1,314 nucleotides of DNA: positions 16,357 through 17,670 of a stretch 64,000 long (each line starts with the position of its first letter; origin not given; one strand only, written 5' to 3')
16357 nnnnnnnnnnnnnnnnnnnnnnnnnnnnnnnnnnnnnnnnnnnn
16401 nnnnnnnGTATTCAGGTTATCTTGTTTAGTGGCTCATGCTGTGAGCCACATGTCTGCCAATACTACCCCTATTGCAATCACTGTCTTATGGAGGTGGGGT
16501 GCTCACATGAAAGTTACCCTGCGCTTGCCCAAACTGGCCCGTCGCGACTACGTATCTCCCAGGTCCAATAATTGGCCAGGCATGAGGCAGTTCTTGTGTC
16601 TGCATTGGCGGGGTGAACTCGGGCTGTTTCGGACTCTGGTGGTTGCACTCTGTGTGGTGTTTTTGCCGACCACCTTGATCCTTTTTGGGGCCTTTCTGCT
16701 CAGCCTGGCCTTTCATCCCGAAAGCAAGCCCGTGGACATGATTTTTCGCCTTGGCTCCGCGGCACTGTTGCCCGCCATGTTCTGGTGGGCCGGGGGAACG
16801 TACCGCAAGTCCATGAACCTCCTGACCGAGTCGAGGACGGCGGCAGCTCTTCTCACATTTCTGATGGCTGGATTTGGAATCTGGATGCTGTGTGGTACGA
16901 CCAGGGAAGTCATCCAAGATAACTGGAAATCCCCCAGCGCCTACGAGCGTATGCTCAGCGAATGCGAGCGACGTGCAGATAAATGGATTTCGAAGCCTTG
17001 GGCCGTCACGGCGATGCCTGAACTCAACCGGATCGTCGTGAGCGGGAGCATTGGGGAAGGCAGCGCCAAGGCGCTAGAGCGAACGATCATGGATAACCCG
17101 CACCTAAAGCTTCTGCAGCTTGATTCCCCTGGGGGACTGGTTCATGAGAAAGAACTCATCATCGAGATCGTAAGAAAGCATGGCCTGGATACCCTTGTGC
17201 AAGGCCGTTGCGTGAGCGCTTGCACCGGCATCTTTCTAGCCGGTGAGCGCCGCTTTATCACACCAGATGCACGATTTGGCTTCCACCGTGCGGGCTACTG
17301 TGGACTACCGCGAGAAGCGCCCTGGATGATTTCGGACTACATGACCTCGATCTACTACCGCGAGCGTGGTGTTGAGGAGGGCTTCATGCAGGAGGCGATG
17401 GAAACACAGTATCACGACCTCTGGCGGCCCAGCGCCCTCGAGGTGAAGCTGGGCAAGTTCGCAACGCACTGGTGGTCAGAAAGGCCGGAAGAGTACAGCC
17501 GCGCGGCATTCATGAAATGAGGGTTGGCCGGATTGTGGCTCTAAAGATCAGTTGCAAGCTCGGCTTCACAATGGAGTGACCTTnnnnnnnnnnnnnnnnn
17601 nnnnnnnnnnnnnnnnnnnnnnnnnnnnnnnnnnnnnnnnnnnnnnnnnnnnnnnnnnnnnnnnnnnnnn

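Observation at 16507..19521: Uncharacterised two-gene module in the defence island: 3-TM ClpP/S49-like protein plus a 645-aa HExxH / HicA-like fusion protein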

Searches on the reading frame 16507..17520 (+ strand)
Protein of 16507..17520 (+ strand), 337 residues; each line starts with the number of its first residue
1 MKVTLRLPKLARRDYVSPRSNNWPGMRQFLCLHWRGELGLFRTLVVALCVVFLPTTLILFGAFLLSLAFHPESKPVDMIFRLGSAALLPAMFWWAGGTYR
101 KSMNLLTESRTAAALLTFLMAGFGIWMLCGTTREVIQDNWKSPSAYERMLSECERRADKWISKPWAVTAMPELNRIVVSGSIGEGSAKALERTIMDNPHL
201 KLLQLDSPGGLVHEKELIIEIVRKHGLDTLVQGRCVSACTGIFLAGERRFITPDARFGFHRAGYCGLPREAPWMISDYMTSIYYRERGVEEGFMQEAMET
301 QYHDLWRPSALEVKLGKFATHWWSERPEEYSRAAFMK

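Call 3: search_protein_families(library=pfam, proteins=[window:16507-17520:+], max_evalue=1)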
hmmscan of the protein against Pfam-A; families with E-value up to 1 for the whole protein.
window:16507-17520:+ (337 aa): 2 families
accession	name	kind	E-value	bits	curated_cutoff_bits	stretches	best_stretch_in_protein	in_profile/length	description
PF00574.28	CLP_protease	-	0.049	14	20.2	1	203-261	51-113/182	Clp protease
PF25145.1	NfeD1b_N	-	0.22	11.5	40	1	187-258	16-93/189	NfeD1b, N-terminal domain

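Call 4: search_protein_families(library=padloc, proteins=[window:16507-17520:+], max_evalue=1)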
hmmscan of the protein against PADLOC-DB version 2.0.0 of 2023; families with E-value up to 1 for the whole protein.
window:16507-17520:+ (337 aa): 0 families
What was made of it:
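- Checked: PADLOC v2 gives no hit for either protein (call 4).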

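Call 5: search_protein_families(library=ncbifam, proteins=[window:16507-17520:+], max_evalue=1)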
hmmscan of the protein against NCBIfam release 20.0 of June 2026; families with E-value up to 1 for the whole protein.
window:16507-17520:+ (337 aa): 3 families
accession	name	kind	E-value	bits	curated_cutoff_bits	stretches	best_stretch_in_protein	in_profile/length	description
NF045542.1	Clp_rel_HeadMat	equivalog_domain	0.01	15.8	120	1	202-262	38-100/165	head maturation protease, ClpP-related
NF009205.0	PRK12553.1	subfamily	0.013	15.1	228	1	202-261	71-134/211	ATP-dependent Clp protease proteolytic subunit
TIGR00706.1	SppA_dom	equivalog_domain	0.2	11.3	155.45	1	177-225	6-59/208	signal peptide peptidase SppA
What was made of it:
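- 16507..17520 (+): g1: membrane-anchored ClpP/SppA-like serine peptidase (COG3904 family). It belongs with the WYL cassette and is not a conserved partner of g2. Pfam and NCBIfam hits to ClpP/SppA are below threshold (calls 3, 5).
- On ClpP/SppA-type serine peptidase, clan SK (g1): NCBIfam ClpP-related and SppA hits are far below their cut-offs (calls 3, 5).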

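Call 10: find_homologous_proteins(query=window:16507-17520:+)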
Query window:16507-17520:+ (337 aa): 32 proteins with E <= 0.001 among 4543 candidates.
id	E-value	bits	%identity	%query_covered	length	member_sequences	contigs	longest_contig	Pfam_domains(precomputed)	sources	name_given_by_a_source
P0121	1.7e-231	785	100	100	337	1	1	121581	-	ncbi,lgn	-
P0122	2.1e-202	689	90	100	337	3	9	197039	-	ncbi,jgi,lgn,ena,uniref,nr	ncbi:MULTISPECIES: hypothetical protein [Comamonadaceae]|uniref:COG3904 family protein n=1 Tax=Comam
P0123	1.7e-159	548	72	98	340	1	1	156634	-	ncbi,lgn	-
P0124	4.2e-114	399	55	93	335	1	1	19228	-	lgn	-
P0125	4.7e-110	386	52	93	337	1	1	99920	-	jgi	jgi:hypothetical protein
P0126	2.6e-96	340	54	87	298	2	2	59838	-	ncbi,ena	-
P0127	1.4e-84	302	48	90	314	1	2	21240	-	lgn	-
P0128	2.0e-82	295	47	90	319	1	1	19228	-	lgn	-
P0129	5.5e-78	280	44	93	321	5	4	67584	-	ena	-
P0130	2.7e-77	278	42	92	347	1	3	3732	-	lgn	-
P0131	8.1e-73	263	41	97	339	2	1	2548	-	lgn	-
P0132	3.3e-72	261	43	88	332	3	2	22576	-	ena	-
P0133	6.4e-70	254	41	89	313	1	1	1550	-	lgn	-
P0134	3.9e-68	248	43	82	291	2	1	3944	-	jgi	jgi:hypothetical protein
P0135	1.9e-66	242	41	87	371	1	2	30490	-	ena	-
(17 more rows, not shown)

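Call 31: find_encoding_contigs(protein=P0123, flank=6000, max_places=2)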
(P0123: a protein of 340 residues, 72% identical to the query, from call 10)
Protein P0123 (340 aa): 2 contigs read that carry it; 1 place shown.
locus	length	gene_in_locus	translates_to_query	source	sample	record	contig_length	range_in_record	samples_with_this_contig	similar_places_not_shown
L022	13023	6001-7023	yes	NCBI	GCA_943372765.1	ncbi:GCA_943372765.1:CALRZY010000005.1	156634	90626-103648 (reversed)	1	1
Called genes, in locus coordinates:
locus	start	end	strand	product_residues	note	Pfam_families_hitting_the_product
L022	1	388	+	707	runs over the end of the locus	PF13604:AAA_30 (faint), PF00580:UvrD-helicase, PF13245:AAA_19, PF13361:UvrD_C, PF13538:UvrD_C_2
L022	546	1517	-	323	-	PF13280:WYL, PF25583:WCX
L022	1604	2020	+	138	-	-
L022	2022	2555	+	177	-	PF04307:YdjM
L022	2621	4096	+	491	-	-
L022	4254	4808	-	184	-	-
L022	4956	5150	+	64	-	-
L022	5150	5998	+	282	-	PF02146:SIR2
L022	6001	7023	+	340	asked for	-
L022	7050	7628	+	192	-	-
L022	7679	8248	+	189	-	-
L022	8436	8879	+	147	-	-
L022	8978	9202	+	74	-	-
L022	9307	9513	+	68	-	-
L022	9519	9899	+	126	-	-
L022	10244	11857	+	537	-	PF02743:dCache_1 (faint), PF00990:GGDEF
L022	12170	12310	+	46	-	-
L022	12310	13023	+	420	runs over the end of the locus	PF00989:PAS, PF08448:PAS_4, PF13426:PAS_9, PF08447:PAS_3, PF00989:PAS, PF08448:PAS_4, PF13426:PAS_9, PF00990:GGDEF, +3 more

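Call 32: find_encoding_contigs(protein=P0125, flank=6000, max_places=2)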
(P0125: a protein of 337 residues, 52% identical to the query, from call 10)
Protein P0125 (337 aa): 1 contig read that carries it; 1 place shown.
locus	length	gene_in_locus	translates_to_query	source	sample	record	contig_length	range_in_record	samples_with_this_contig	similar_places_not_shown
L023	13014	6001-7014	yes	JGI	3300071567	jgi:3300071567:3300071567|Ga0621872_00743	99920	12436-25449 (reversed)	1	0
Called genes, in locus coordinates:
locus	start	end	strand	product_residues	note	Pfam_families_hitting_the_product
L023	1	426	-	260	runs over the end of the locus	-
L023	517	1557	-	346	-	PF13280:WYL, PF25583:WCX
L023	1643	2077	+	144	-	-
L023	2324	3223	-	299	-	-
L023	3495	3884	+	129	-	-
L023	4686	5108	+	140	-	-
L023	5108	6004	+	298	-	PF02146:SIR2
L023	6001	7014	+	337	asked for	-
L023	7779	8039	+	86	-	-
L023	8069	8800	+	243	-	-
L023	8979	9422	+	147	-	-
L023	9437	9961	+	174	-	-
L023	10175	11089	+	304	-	PF13020:NOV_C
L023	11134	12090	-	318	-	PF13391:HNH_2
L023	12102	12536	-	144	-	PF11969:DcpS_C, PF01230:HIT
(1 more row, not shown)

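Call 33: find_encoding_contigs(protein=P0129, flank=6000, max_places=2)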
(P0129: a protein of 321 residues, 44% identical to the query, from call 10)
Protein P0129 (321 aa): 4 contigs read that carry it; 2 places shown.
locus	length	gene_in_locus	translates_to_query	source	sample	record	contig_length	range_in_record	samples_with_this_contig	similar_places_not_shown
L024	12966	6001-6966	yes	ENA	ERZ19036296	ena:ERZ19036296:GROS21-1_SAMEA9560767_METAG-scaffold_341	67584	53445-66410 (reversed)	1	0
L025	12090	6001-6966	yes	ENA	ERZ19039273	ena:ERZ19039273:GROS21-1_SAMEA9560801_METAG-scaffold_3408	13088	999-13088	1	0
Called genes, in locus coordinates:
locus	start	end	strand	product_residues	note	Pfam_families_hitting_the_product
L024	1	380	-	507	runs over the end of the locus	PF12796:Ank_2, PF13857:Ank_5 (weak)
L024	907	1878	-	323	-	PF13280:WYL, PF25583:WCX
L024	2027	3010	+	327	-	PF05598:DUF772, PF01609:DDE_Tnp_1, PF13359:DDE_Tnp_4 (weak), PF13612:DDE_Tnp_1_3 (weak)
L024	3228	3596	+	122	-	-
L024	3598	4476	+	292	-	-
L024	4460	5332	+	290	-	PF02146:SIR2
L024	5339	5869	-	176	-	PF10722:YbjN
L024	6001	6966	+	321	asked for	-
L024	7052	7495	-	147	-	-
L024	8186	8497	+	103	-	-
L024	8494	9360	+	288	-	PF00850:Hist_deacetyl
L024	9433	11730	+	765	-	-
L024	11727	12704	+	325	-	-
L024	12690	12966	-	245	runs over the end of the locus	-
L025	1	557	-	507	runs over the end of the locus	PF12796:Ank_2, PF13857:Ank_5 (weak)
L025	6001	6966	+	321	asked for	-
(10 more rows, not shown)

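Call 35: search_protein_families(library=pfam, proteins=[L022:5150-5998:+], max_evalue=0.001)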
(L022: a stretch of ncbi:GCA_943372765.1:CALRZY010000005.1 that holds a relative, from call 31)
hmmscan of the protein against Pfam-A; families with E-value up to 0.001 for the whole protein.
L022:5150-5998:+ (282 aa): 1 family
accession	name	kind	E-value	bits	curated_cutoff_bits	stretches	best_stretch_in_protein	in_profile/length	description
PF02146.23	SIR2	-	1.1e-18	68.3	24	1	26-189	1-150/180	Sir2 family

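Call 66: search_protein_families(library=phrogs, proteins=[window:16507-17520:+], max_evalue=0.1)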
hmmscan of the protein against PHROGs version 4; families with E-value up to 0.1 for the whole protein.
window:16507-17520:+ (337 aa): 7 families
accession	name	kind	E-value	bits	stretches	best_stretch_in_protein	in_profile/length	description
phrog_26024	-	other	6.1e-07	30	1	169-260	34-126/202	protease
phrog_5410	-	other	3e-05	24.4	1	205-261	62-120/323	ATP-dependent protease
phrog_30575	-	unknown function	0.0001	23.2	1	178-260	39-122/198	-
phrog_1827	-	other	0.00013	22.4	1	204-264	58-122/202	ATP-dependent protease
phrog_53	-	head and packaging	0.00028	21.2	1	202-258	121-181/583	head maturation protease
phrog_1684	-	head and packaging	0.0079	16.7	1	203-262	77-138/284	head maturation protease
phrog_19619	-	unknown function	0.009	16.5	1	208-265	30-89/160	-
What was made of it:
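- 16507..17520 (+): PHROG protease hit at 6e-7 (call 66).
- On ClpP/SppA-type serine peptidase, clan SK (g1): PHROG protease families reach 6e-7 (call 66).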

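Call 68: find_encoding_contigs(protein=P0124, flank=6000, max_places=1)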
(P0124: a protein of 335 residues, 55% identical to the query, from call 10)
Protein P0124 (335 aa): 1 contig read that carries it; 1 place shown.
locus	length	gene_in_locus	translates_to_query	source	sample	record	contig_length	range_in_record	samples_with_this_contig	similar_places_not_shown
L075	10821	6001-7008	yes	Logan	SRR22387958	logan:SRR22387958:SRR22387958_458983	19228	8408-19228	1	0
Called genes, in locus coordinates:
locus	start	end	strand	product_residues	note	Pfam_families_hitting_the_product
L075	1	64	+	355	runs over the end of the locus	PF13280:WYL, PF25583:WCX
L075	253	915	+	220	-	-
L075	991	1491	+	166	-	-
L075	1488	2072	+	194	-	-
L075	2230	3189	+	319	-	-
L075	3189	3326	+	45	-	-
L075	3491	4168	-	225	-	-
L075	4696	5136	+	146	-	-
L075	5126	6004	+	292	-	PF02146:SIR2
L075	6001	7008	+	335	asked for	-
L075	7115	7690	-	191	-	-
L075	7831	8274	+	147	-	-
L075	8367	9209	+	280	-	-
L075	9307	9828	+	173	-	-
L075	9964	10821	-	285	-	?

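Call 69: find_encoding_contigs(protein=P0135, flank=6000, max_places=1)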
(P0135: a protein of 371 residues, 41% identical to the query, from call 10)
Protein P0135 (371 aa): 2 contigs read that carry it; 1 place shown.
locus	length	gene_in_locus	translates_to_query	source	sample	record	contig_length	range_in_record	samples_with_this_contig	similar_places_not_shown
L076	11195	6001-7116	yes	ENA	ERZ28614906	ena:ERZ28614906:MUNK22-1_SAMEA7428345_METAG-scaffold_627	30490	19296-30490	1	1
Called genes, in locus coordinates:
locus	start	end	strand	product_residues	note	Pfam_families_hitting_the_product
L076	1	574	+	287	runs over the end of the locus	-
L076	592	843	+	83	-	-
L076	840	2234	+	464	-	PF07726:AAA_3 (weak), PF07728:AAA_5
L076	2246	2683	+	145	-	-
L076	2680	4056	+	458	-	-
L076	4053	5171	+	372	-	PF00438:S-AdoMet_synt_N, PF02772:S-AdoMet_synt_M (weak), PF02773:S-AdoMet_synt_C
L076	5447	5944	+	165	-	PF11697:DUF3293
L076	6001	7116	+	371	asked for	-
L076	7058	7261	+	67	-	-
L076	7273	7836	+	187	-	PF13328:HD_4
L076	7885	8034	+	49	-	-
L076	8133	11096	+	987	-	PF13700:DUF4158, PF01526:DDE_Tnp_Tn3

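Call 70: find_encoding_contigs(protein=P0126, flank=6000, max_places=1)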
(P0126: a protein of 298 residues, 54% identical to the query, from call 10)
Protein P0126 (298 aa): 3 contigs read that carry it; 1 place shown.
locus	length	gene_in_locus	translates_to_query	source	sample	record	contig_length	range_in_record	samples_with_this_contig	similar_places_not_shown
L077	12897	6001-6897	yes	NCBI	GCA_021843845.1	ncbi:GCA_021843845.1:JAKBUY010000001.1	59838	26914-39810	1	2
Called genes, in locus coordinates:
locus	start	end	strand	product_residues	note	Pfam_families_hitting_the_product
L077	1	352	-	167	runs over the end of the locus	-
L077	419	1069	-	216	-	-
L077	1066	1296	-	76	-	-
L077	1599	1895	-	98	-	-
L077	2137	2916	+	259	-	-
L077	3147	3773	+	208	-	PF13328:HD_4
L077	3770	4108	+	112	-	-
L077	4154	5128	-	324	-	PF13280:WYL, PF25583:WCX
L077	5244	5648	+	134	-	-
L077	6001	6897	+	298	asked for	-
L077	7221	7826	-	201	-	-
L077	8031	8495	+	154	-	PF18143:HAD_SAK_2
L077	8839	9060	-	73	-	-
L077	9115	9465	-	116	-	-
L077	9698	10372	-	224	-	-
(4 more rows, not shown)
